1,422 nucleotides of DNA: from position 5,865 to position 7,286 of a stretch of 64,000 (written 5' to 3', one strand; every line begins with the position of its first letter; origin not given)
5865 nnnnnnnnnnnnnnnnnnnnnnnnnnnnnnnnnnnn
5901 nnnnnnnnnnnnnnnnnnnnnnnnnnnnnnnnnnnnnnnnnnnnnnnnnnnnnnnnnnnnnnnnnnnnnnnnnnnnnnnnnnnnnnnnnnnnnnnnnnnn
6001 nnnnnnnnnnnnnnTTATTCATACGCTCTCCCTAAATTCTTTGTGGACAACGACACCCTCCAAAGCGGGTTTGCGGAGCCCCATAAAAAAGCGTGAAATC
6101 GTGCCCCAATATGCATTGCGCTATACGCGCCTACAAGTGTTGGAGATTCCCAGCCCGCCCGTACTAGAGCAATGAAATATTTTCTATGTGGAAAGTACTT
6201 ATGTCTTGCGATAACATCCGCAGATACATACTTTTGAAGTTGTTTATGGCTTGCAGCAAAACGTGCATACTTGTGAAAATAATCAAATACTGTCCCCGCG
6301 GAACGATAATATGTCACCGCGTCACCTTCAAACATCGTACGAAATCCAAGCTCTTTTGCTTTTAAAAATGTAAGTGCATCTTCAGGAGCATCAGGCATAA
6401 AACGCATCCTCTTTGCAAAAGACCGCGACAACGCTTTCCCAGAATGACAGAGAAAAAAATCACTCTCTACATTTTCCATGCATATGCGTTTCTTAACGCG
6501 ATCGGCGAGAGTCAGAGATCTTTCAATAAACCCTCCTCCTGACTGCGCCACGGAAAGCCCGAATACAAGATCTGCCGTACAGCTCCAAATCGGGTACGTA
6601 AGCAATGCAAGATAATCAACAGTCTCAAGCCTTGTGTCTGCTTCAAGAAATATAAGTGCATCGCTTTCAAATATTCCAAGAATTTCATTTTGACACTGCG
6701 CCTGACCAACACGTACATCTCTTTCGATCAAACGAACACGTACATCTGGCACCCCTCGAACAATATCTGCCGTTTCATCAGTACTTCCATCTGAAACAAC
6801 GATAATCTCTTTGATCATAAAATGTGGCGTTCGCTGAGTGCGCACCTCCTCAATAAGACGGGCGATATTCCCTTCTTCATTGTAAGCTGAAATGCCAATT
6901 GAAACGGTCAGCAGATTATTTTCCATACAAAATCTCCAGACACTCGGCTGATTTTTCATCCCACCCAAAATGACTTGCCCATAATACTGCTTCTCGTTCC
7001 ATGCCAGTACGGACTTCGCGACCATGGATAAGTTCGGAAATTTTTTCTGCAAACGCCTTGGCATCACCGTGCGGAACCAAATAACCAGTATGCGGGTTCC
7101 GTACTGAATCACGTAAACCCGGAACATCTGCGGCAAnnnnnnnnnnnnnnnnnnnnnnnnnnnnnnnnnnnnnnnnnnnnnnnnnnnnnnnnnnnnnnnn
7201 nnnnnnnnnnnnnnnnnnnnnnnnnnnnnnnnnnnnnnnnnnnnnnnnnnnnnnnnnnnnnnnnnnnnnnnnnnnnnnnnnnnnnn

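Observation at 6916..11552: Two unusual fusion enzymes in the glycosylation locus: flippase-GT4 and DPM1-like GT2 joined to a processive QxxRW GT2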

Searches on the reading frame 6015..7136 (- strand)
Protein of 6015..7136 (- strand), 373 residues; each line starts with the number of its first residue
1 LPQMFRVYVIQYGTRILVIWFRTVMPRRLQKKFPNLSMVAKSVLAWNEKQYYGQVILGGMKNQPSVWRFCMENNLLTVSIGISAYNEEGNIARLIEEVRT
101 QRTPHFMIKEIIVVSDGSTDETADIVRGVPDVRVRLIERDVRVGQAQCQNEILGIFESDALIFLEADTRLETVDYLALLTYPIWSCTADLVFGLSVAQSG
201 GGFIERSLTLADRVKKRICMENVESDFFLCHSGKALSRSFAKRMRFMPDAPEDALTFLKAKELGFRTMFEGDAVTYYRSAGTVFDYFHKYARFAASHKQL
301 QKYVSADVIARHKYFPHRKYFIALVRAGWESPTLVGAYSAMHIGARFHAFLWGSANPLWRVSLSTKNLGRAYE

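Call 4: search_protein_families(library=pfam, proteins=[window:6015-7136:-], max_evalue=0.01)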
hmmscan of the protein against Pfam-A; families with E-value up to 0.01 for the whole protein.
window:6015-7136:- (373 aa): 4 families
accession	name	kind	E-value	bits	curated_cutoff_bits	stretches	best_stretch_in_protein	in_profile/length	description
PF00535.33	Glycos_transf_2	-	3.9e-16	59.9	23.3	1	79-173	1-94/168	Glycosyl transferase family 2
PF10111.15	Glyco_tranf_2_2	-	7.1e-05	22.9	27.3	1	82-176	4-99/276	Glycosyltransferase like family 2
PF13641.12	Glyco_tranf_2_3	-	0.00013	22.5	27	1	79-167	4-96/230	Glycosyltransferase like family 2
PF13704.12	Glyco_tranf_2_4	-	0.00026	21.8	27.5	1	107-149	18-58/98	Glycosyl transferase family 2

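Call 6: search_protein_families(library=ncbifam, proteins=[window:6015-7136:-], max_evalue=0.01)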
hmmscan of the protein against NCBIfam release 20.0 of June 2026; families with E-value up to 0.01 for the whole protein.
window:6015-7136:- (373 aa): 14 families
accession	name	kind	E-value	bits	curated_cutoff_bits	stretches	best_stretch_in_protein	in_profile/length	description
TIGR03937.1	PgaC_IcaA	equivalog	4.6e-10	39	422.3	1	74-172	43-140/407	poly-beta-1,6-N-acetyl-D-glucosamine synthase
TIGR04283.1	glyco_like_mftF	equivalog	2e-09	37.4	182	1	78-172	1-87/221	TIGR04283 family arsenosugar biosynthesis glycosyltransferase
NF041875.1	EPS_EpsD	equivalog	6.7e-09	35.6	370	1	78-169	1-91/325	exopolysaccharide biosynthesis glycosyltransferase EpsD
TIGR03965.1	mycofact_glyco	equivalog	7.2e-08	31.7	280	1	75-169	73-166/467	mycofactocin biosynthesis glycosyltransferase MftF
TIGR04195.1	S_glycosyl_SunS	equivalog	5.9e-07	28.7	350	1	28-168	7-142/421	SunS family peptide S-glycosyltransferase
NF007482.0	PRK10073.1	equivalog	6.2e-07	28.7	423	1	71-180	1-108/334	glycosyltransferase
NF010496.0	PRK13915.1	equivalog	1.2e-06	27.9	262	1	72-127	27-82/307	glucosyl-3-phosphoglycerate synthase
NF047683.1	TeichurnBiosyTuaG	equivalog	1.8e-06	27.8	400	1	73-169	3-98/252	teichuronic acid biosynthesis protein TuaG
NF038302.1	EPS_HpsE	equivalog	8.4e-06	25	300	1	78-128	3-53/307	hormogonium polysaccharide biosynthesis glycosyltransferase HpsE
TIGR04182.1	glyco_TIGR04182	equivalog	2.1e-05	24.1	325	1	78-204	2-118/293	S-layer glycoprotein N-glycosyltransferase AglJ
NF045692.1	OglycostaseCruG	equivalog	0.0001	21.3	600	1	58-140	23-104/386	2'-O-glycosyltransferase CruG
NF007986.1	PRK10714.1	equivalog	0.00095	18.3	529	1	74-128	4-58/316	undecaprenyl-phosphate 4-deoxy-4-formamido-L-arabinose transferase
NF058614.1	PPMAGASynPpgS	equivalog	0.0012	18.3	370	1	80-146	4-61/226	polyprenyl-phospho-N-acetylgalactosaminyl synthase PpgS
NF047588.1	GlcsyltransPgfSStrep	equivalog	0.0034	16.6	500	1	77-144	2-72/308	glycosyltransferase PgfS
